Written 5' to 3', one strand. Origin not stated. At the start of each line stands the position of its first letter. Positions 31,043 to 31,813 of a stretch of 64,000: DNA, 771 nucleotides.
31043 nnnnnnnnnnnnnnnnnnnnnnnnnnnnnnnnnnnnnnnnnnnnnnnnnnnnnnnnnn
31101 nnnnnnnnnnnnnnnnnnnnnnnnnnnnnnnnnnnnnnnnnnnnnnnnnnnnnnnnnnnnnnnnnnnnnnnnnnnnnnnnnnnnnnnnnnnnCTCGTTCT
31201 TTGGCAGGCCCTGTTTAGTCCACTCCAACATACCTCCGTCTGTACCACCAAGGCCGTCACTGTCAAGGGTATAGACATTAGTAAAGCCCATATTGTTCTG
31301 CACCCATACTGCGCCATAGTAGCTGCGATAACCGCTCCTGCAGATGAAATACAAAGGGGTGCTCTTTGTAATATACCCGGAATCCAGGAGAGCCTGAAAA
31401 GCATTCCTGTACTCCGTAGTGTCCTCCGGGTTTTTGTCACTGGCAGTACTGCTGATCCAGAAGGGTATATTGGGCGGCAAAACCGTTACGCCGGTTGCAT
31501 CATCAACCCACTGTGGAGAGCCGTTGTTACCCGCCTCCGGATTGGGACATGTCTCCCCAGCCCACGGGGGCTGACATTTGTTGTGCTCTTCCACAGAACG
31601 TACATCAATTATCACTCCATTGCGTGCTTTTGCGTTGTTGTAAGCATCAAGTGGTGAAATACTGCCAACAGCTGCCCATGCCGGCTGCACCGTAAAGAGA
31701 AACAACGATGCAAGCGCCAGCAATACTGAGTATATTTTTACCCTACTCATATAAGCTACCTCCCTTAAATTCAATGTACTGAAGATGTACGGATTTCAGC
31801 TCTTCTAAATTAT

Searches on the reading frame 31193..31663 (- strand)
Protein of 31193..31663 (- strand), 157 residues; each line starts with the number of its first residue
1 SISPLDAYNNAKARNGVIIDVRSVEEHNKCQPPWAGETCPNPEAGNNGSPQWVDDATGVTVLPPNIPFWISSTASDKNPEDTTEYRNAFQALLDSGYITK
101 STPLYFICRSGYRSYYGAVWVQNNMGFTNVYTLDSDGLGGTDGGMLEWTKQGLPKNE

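Call 5: search_protein_families(library=pfam, proteins=[window:31193-31663:-], max_evalue=10)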
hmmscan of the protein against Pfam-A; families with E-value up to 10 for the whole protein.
seq(157 aa): 1 family
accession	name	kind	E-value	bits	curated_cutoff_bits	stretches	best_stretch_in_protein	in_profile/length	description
PF00581.25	Rhodanese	-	7.8e-07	29.9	22.2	1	7-134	5-93/102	Rhodanese-like domain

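Call 18: find_homologous_proteins(query=A2, max_evalue=0.001)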
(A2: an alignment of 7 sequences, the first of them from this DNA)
Query A2 (7 sequences) (157 aa, profile of the alignment): 2 proteins with E <= 0.001 among 2672 candidates.
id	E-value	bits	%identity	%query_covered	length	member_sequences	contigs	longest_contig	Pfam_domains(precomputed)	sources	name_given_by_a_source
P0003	1.7e-71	257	39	97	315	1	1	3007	-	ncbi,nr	ncbi:MAG: hypothetical protein GXO95_07265, partial [Nitrospirae bacterium]|nr:hypothetical protein 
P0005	3.2e-14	71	41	24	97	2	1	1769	-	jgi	-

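Call 21: find_related_loci(query=A2, collection=genome_contigs, flank=10000)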
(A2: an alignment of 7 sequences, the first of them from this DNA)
Query A2 (157 aa) in genome_contigs; peptide patterns used: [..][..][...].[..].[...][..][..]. (x = any residue, [..] = any of these).
261 stretches matched a pattern; 17 encode a relative of the query (tblastn E <= 1e-3); 15 distinct loci.
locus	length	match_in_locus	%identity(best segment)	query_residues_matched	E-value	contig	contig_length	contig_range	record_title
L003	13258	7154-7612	58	2-154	3e-58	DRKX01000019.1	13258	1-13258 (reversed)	MAG TPA_asm: Nitrospirae bacterium isolate HyVt-450 HyVt-450_k145_1192562, whole genome shotgun sequence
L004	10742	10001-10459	62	2-153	3e-55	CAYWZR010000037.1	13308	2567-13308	MAG TPA_asm: uncultured Nitrospirota bacterium isolate SRP128015_co3_158 genome assembly, contig: NODE_5162_length_13308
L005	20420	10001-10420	59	15-153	4e-47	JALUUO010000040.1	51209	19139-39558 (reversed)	MAG: Nitrospirae bacterium isolate 128-326_metabat1_scaf2bin.025 128-326_scaffold_214_c1, whole genome shotgun sequence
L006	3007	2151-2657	39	2-154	5e-33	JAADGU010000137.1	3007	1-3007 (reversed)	MAG: Nitrospirota bacterium isolate M_MetaBat.13 contig-127_80785, whole genome shotgun sequence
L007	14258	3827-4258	46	14-156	2e-31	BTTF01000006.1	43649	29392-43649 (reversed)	MAG: Bacterium Idc_ex_meta_mg7 DNA, NODE_26_43649_cov_37.845049, whole genome shotgun sequence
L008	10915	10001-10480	37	16-150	5e-29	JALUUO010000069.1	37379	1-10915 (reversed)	MAG: Nitrospirae bacterium isolate 128-326_metabat1_scaf2bin.025 128-326_scaffold_378_c1, whole genome shotgun sequence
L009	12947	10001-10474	39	16-148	1e-28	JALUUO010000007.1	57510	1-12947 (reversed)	MAG: Nitrospirae bacterium isolate 128-326_metabat1_scaf2bin.025 128-326_scaffold_119_c1, whole genome shotgun sequence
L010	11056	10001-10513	38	7-154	3e-27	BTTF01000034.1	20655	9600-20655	MAG: Bacterium Idc_ex_meta_mg7 DNA, NODE_146_20655_cov_37.764706, whole genome shotgun sequence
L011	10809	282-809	37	5-150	5e-27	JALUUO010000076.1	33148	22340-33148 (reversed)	MAG: Nitrospirae bacterium isolate 128-326_metabat1_scaf2bin.025 128-326_scaffold_463_c1, whole genome shotgun sequence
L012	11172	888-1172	29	9-133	1e-6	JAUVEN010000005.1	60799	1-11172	MAG: Gammaproteobacteria bacterium isolate CSMAG_324 CSMAG_324_k141_3164273_length_60799_cov_10.8932, whole genome shotg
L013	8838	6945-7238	32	15-133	1e-6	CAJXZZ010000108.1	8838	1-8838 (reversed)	MAG TPA_asm: uncultured Gammaproteobacteria bacterium isolate SRR5242447_bin.13_MetaBAT_v2.12.1_MAG genome assembly, con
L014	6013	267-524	29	15-130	3e-5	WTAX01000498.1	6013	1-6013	MAG: Gammaproteobacteria bacterium isolate GLR18 c_000000238687, whole genome shotgun sequence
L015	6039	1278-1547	30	17-133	3e-5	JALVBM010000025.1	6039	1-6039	MAG: Chromatiales bacterium isolate 134-614_maxbin2_scaf2bin.046 134-614_scaffold_10593_c1, whole genome shotgun sequenc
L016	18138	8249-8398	37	84-148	1e-4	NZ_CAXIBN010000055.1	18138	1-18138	MAG: uncultured Wocania sp. isolate ERR7163070_concoct_180 ERZ8868561.1855, whole genome shotgun sequence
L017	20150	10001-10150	37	84-148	1e-4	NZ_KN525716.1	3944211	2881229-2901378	Wocania ichthyoenteri Th78 Scaffold1, whole genome shotgun sequence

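Call 27: predict_structure(alignment_id=A2)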
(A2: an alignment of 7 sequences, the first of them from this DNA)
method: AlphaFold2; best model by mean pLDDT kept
length: 157 residues; sequences in the alignment: 7
mean_pLDDT: 83.3   pTM: 0.81
mean pLDDT of the five models: 83.3, 82.1, 80.0, 80.0, 68.7
residues with pLDDT >= 90: 80; 70-90: 39; 50-70: 38; < 50: 0
segments of 3 or more residues with pLDDT < 50: none
pLDDT, mean of each block of 10 residues (from residue 1): 93 95 70 56 64 95 88 73 95 96 91 88 95 70 79 86
secondary structure, 60 per line:
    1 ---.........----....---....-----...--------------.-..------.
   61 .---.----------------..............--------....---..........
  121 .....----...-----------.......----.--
elements in order: H4-12 E17-20 H24-27 H82-95 E104-107 H111-125 E130-132 H144-150

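Call 29: search_protein_representatives(alignment_id=A2)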
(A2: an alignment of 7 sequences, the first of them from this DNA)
Query: 7 sequences, 170 profile positions. Proteins with E-value up to 0.001 (for the whole library): 47; up to 1e-10: 18; up to 1e-30: 17. The best 47 are listed.
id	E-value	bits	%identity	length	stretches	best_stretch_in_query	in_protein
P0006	7.6e-118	406.7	-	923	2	2-170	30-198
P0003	5.4e-72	257.4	-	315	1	2-170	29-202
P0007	1.1e-61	223.9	-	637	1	2-170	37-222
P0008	2.4e-57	209.7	-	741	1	2-163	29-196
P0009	4.0e-54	199.3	-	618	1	2-169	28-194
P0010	3.0e-52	193.1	-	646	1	4-169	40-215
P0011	3.8e-51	189.6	-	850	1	2-168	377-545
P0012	1.0e-49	184.9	-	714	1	4-169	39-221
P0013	1.5e-49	184.4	-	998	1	2-167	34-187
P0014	2.1e-49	183.9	-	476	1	3-168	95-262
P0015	2.2e-49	183.9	-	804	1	2-167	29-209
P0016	1.8e-48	180.9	-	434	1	2-168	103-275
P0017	5.3e-48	179.4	-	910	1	2-168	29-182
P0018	2.0e-46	174.2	-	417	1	2-169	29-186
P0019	4.4e-46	173.1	-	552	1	1-165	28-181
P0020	6.5e-45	169.3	-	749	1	2-163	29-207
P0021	8.2e-35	136.4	-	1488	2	2-147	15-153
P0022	3.9e-28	114.7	-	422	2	49-168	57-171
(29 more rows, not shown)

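Call 31: fold_search(model_id=the predicted structure, library=pdb)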
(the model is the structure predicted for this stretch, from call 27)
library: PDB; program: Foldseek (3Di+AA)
matches with E <= 10: 283; with E <= 0.001: 3
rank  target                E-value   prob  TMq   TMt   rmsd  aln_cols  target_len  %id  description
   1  6mxv_B                1.7e-04  1.00  0.51  0.34   3.9       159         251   17  The crystal structure of a rhodanese-like family protein from Francisella tularensis subsp. tularensis SCHU S4 (released 2018-11-21)
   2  6mxv_A                2.1e-04  1.00  0.51  0.33   4.0       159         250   17  The crystal structure of a rhodanese-like family protein from Francisella tularensis subsp. tularensis SCHU S4 (released 2018-11-21)
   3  1uar                  9.4e-04  1.00  0.49  0.30   6.5       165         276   18  Crystal structure of Rhodanese from Thermus thermophilus HB8 (released 2004-09-21)
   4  1qxn_MODEL_1_A        1.8e-03  1.00  0.46  0.52   5.3       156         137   16  Solution Structure of the 30 kDa Polysulfide-sulfur Transferase Homodimer from Wolinella Succinogenes (released 2004-02-24)
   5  3aay_B                1.9e-03  1.00  0.45  0.28   6.5       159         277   20  Crystal structure of probable thiosulfate sulfurtransferase CYSA3 (RV3117) from Mycobacterium tuberculosis: orthorhomb (released 2009-12-08)
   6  4jgt_C                2.2e-03  1.00  0.50  0.31   6.0       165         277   18  Structure and kinetic analysis of H2S production by human Mercaptopyruvate Sulfurtransferase (released 2013-05-29)
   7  4jgt_A                3.1e-03  1.00  0.50  0.31   6.0       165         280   18  Structure and kinetic analysis of H2S production by human Mercaptopyruvate Sulfurtransferase (released 2013-05-29)
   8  3olh                  3.3e-03  1.00  0.51  0.31   6.0       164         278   19  Human 3-mercaptopyruvate sulfurtransferase (released 2010-09-29)
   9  5ve5_B                3.7e-03  1.00  0.48  0.23   6.7       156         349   21  Crystal structure of persulfide dioxygenase rhodanese fusion protein with rhodanese domain inactivating mutation (C314 (released 2017-07-19)
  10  5wqk_B                3.7e-03  0.99  0.47  0.28   6.6       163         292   19  Crystal structure of 3-Mercaptopyruvate Sulfurtransferase(3MST) in complex with compound1 (released 2017-09-06)
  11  5wqj_A                4.8e-03  0.99  0.48  0.29   6.1       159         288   19  Crystal structure of 3-Mercaptopyruvate Sulfurtransferase(3MST) in complex with compound1 (released 2017-09-06)
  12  3hzu                  4.8e-03  0.97  0.40  0.24   6.7       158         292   19  Crystal structure of probable thiosulfate sulfurtransferase SSEA (rhodanese) from Mycobacterium tuberculosis (released 2009-07-07)
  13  5wqj_B                6.3e-03  0.99  0.50  0.29   6.1       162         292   19  Crystal structure of 3-Mercaptopyruvate Sulfurtransferase(3MST) in complex with compound1 (released 2017-09-06)
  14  5wqk_A                6.3e-03  0.99  0.48  0.28   6.2       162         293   18  Crystal structure of 3-Mercaptopyruvate Sulfurtransferase(3MST) in complex with compound1 (released 2017-09-06)
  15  1gmx                  6.7e-03  1.00  0.47  0.65   3.7       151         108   14  Escherichia coli GlpE sulfurtransferase (released 2001-11-28)
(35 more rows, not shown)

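Call 55: search_protein_families(library=pfam, proteins=[L008:4188-6818:+, L008:7132-7566:+, L008:7585-7998:+, L008:3406-4179:+, L005:2809-6009:-, L005:6645-7379:-, L005:8012-8509:-, L005:11645-12139:-, L005:12182-13108:-, L005:13068-14495:-], max_evalue=0.0001)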
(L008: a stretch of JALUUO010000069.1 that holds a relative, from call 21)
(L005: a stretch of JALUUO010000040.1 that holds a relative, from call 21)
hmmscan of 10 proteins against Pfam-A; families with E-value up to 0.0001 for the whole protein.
L008:4188-6818:+ (876 aa): 5 families
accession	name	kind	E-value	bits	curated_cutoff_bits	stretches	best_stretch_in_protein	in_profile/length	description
PF00488.27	MutS_V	-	7.4e-88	293.9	30.2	1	620-807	1-188/188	MutS domain V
PF05192.23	MutS_III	-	1.4e-51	176.1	34.1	1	268-563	1-194/194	MutS domain III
PF01624.25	MutS_I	-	4.6e-46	156.1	20.6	1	5-115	1-111/113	MutS domain I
PF05190.23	MutS_IV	-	5.4e-29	100.8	22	1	432-523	1-92/92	MutS family domain IV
PF05188.22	MutS_II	-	5e-21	75.9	25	1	126-252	2-133/133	MutS domain II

L008:7132-7566:+ (144 aa): 0 families

L008:7585-7998:+ (137 aa): 3 families
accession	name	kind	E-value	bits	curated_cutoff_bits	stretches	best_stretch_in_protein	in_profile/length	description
PF01323.26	DSBA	-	2.5e-17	63.8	25.6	1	25-125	84-186/191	DSBA-like thioredoxin domain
PF13462.12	Thioredoxin_4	-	4e-16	60.1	23.2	1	5-131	36-165/165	Thioredoxin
PF13743.12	Thioredoxin_5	-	5.7e-05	23.4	27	1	50-112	100-163/186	Thioredoxin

L008:3406-4179:+ (257 aa): 1 family
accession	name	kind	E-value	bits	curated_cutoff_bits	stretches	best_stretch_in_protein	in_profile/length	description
PF01975.23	SurE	-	7.1e-64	215.5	22.1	1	6-188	1-188/189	Survival protein SurE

L005:2809-6009:- (1066 aa): 11 families
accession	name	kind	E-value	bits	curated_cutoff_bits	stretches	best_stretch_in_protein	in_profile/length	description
PF02786.22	CPSase_L_D2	-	2.6e-115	383.7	19.8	2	128-334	1-210/211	Carbamoyl-phosphate synthase L chain, ATP binding domain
PF25596.1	CPSase_L_D1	-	5.5e-102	336.3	27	2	553-664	2-117/118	Carbamoyl phosphate synthase preATP-grasp domain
PF02787.25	CPSase_L_D3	-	1.3e-26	92.8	26.6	1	419-500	2-79/80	Carbamoyl-phosphate synthetase large chain, oligomerisation domain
PF02142.27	MGS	-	1.5e-24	86.4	24.1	1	951-1036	2-94/94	MGS-like domain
PF02222.28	ATP-grasp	-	5.5e-16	59.2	27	2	675-840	2-163/179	ATP-grasp domain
PF07478.18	Dala_Dala_lig_C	-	8.7e-14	51.9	24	1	694-838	27-174/204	D-ala D-ala ligase C-terminus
PF15632.11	ATPgrasp_Ter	-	8.5e-10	38.9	29.1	1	807-869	53-112/131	ATP-grasp in the biosynthetic pathway with Ter operon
PF02655.19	ATP-grasp_3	-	1e-06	29.3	23.2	0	699-840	27-157/160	ATP-grasp domain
PF13549.11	ATP-grasp_5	-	2.8e-06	27.3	27.6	0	670-708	13-51/221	ATP-grasp domain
PF01071.24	GARS_A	-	5.7e-06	26.7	27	0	672-839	6-188/194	Phosphoribosylglycinamide synthetase, ATP-grasp (A) domain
PF13535.11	ATP-grasp_4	-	3.9e-05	23.8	27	0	198-303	49-151/160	ATP-grasp domain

L005:6645-7379:- (244 aa): 3 families
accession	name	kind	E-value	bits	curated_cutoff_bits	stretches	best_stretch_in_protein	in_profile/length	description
PF07719.23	TPR_2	-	1.4e-10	40.9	27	1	44-74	1-31/34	Tetratricopeptide repeat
PF13432.12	TPR_16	-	1.1e-07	32.5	32.7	1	48-101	1-53/65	Tetratricopeptide repeat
PF13181.12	TPR_8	-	4.3e-05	23.8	25.7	0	44-74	1-31/34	Tetratricopeptide repeat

L005:8012-8509:- (165 aa): 1 family
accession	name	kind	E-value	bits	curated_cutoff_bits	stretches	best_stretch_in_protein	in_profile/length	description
PF11848.13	DUF3368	-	4.9e-08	33.2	27.3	1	114-156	1-43/46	Domain of unknown function (DUF3368)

L005:11645-12139:- (164 aa): 1 family
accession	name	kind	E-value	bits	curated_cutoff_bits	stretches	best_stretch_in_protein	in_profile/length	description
PF09719.15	C_GCAxxG_C_C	-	3.4e-28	98.5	27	1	24-142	2-117/118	Putative redox-active protein (C_GCAxxG_C_C)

L005:12182-13108:- (308 aa): 0 families

L005:13068-14495:- (475 aa): 1 family
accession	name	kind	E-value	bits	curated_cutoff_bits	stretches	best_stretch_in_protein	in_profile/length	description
PF03062.24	MBOAT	-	2.1e-19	70.5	27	1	159-388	82-329/337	MBOAT, membrane-bound O-acyltransferase family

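Call 58: list_cluster_members(proteins=[P0006, P0008, P0009, P0010, P0011, P0012, P0013, P0015, P0020, P0021])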
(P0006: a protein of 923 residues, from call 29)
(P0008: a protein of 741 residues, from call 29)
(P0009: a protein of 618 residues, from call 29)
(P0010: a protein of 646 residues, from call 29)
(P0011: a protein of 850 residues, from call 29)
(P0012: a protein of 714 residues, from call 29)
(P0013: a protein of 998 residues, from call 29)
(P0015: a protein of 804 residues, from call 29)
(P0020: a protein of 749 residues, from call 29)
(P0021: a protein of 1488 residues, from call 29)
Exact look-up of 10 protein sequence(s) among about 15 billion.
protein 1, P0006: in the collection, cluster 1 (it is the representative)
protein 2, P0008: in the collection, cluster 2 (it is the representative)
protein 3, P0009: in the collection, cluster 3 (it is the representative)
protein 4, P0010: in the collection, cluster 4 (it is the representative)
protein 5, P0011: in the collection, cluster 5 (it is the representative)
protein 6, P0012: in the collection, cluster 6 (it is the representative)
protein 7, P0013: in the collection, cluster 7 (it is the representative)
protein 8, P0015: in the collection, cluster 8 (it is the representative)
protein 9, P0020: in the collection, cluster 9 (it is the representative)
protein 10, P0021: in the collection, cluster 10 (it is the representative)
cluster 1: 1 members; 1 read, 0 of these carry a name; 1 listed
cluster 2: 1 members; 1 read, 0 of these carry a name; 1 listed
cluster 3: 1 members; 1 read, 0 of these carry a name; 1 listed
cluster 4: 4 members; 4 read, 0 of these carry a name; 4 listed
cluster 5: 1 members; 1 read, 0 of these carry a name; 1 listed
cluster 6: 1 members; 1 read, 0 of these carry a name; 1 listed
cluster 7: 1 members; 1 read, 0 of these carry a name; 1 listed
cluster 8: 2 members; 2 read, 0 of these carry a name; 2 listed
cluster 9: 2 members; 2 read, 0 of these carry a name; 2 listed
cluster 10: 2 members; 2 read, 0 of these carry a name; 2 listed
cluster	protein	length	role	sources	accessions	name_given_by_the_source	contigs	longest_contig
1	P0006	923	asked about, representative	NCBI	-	-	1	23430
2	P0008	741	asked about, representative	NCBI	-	-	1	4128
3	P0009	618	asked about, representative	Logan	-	-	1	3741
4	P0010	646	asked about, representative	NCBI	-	-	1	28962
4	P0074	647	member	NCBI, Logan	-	-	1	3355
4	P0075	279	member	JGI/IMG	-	-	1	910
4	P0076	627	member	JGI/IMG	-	-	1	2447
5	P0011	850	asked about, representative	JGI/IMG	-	-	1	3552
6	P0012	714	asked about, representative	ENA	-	-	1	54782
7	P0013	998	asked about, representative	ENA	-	-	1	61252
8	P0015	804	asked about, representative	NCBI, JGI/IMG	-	-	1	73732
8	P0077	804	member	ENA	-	-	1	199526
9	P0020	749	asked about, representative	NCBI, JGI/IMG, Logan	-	-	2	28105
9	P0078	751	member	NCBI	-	-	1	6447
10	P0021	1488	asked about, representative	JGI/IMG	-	-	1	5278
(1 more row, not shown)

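Call 59: find_encoding_contigs(protein=P0015, flank=8000, max_places=2)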
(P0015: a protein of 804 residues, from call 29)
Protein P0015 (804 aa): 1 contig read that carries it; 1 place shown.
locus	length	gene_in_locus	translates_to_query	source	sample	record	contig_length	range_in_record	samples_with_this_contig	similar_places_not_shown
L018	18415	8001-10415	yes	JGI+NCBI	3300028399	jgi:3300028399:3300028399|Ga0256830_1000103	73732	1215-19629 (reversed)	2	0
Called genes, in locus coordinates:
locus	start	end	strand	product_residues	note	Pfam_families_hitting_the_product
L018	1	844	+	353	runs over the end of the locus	PF04055:Radical_SAM, PF13186:SPASM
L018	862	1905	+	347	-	PF01208:URO-D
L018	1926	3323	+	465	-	PF01266:DAO (weak), PF01593:Amino_oxidase, PF01946:Thi4 (faint), PF13450:NAD_binding_8, PF13454:NAD_binding_9 (faint)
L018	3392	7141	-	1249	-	PF05378:Hydant_A_N, PF01968:Hydantoinase_A, PF02538:Hydantoinase_B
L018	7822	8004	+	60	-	-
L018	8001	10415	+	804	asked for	PF11617:Cu-binding_MopE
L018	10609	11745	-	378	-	PF00072:Response_reg, PF13487:HD_5, PF01966:HD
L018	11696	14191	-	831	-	PF13675:PilJ (weak), PF00672:HAMP, PF13185:GAF_2, PF01590:GAF, PF13492:GAF_3, PF00512:HisKA, PF02518:HATPase_c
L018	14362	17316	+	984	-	PF02743:dCache_1, PF08448:PAS_4 (faint), PF00672:HAMP, PF00989:PAS (weak), PF13188:PAS_8 (faint), PF13426:PAS_9, PF13596:PAS_10 (faint), PF02518:HATPase_c, +1 more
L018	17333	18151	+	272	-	PF00072:Response_reg, PF00989:PAS (weak)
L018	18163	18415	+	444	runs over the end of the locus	PF00072:Response_reg, PF13487:HD_5, PF01966:HD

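Call 60: find_encoding_contigs(protein=P0013, flank=8000, max_places=2)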
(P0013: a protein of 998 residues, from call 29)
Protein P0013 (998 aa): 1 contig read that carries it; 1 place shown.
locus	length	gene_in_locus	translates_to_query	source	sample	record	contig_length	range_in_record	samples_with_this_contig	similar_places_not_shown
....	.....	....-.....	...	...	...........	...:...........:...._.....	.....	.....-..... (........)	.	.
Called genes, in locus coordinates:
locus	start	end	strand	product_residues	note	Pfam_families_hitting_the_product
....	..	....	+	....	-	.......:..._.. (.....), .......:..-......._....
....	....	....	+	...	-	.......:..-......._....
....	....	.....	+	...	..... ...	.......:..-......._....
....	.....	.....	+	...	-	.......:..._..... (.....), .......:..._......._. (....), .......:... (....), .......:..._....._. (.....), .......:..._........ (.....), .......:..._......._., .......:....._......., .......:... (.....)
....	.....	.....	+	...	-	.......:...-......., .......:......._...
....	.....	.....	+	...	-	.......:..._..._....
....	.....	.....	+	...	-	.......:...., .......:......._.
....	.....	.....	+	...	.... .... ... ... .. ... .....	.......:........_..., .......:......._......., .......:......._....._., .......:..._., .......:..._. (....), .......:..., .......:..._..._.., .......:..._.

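Call 67: search_protein_families(library=ncbifam, proteins=[L008:7585-7995:+], max_evalue=0.01)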
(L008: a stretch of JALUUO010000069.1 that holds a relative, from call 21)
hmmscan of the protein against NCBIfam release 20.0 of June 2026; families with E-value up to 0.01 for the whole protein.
L008:7585-7995:+ (137 aa): 1 family
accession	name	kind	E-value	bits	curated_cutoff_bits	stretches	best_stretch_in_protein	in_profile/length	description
NF041057.1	Rcas_1661_fam_Se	equivalog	6.1e-15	55.4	190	1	30-131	139-246/247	Rcas_1661 family thioredoxin-like (seleno)lipoprotein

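Call 77: search_protein_families(library=ncbifam, proteins=[P0022, P0021, P0013, P0012, P0009, P0011, P0018, P0020], max_evalue=0.01)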
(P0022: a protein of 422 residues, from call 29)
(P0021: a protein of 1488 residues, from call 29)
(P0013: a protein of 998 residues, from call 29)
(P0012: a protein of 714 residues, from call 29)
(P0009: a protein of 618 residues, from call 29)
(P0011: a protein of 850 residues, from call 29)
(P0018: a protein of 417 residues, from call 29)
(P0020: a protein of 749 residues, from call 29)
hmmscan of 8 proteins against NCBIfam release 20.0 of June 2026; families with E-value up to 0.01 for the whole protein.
P0022 (422 aa): 1 family
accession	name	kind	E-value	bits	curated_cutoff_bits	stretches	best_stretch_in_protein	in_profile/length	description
NF033510.3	Ca_tandemer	repeat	0.0031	17.8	50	1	295-381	7-96/96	Ca2+-stabilized repeat-containing adhesin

P0021 (1488 aa): 3 families
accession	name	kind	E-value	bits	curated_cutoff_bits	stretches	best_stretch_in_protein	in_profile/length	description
NF033435.1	S-layer_Clost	equivalog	6.9e-07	28.5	650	1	1280-1373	430-532/728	S-layer protein SlpA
NF047441.1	Lepto_OmpL47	equivalog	0.00061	19.5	250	1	455-540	83-156/336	multi-beta-barrel domain surface protein OmpL47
NF047446.1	barrel_OmpL47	domain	0.0032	17.9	40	0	451-514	8-61/68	OmpL47-type beta-barrel domain-containing protein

P0013 (998 aa): 2 families
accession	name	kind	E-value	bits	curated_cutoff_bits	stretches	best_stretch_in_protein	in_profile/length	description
NF033662.1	acid_disulf_rpt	repeat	3.6e-07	29.8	41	3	959-983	5-29/32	acidic double-disulfide repeat-containing protein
NF006444.0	PRK08762.1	equivalog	0.00011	21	449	1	123-186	58-113/387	molybdopterin-synthase adenylyltransferase MoeB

P0012 (714 aa): 1 family
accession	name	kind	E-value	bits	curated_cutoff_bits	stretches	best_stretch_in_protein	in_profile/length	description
NF033662.1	acid_disulf_rpt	repeat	7.9e-06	25.5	41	2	586-614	2-30/32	acidic double-disulfide repeat-containing protein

P0009 (618 aa): 1 family
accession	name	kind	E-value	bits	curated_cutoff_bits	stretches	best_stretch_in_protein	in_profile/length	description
NF033662.1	acid_disulf_rpt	repeat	3e-08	33.3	41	2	508-532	3-27/32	acidic double-disulfide repeat-containing protein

P0011 (850 aa): 2 families
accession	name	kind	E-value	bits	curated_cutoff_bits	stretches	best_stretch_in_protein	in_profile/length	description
NF033662.1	acid_disulf_rpt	repeat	2.2e-05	24.1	41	1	740-765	1-26/32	acidic double-disulfide repeat-containing protein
NF058647.1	lipo_LytA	equivalog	0.0037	17.4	110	0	103-146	63-106/107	acidic lipoprotein LytA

P0018 (417 aa): 4 families
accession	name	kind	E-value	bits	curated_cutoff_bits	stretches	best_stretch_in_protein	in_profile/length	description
NF047638.1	throspo3_MtsC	equivalog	6.2e-14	51.7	350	1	318-390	192-262/428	cell-cell cohesion MYXO-CTERM protein MtsC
NF045500.1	Omp28_seleno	equivalog_domain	1.6e-08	34.4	200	1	318-356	271-309/377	Omp28-related selenoprotein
NF006444.0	PRK08762.1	equivalog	3e-06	26.1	449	1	118-186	57-116/387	molybdopterin-synthase adenylyltransferase MoeB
NF001195.0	PRK00162.1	equivalog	0.0023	18.2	102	1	128-162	56-90/108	thiosulfate sulfurtransferase GlpE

P0020 (749 aa): 1 family
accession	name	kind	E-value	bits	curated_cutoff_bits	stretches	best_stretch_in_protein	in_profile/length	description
NF058595.1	invert_tail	domain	0.00021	21.6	37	1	664-736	36-102/113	lipo-invert putative C-terminal anchoring domain-containing protein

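Call 82: find_encoding_contigs(protein=P0012, flank=6000, max_places=1)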
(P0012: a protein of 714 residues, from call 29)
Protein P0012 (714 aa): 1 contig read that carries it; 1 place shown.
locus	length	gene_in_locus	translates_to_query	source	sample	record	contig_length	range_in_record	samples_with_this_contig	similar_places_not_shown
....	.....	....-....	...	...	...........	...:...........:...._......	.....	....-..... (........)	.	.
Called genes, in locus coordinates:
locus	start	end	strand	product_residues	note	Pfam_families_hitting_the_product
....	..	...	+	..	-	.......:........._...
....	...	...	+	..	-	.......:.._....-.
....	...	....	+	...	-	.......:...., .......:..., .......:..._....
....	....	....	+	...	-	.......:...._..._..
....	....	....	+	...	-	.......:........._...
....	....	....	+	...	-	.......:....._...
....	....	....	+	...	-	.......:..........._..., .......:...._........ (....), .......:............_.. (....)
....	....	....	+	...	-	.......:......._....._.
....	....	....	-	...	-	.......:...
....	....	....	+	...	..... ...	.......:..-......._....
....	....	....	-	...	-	-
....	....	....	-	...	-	-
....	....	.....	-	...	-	-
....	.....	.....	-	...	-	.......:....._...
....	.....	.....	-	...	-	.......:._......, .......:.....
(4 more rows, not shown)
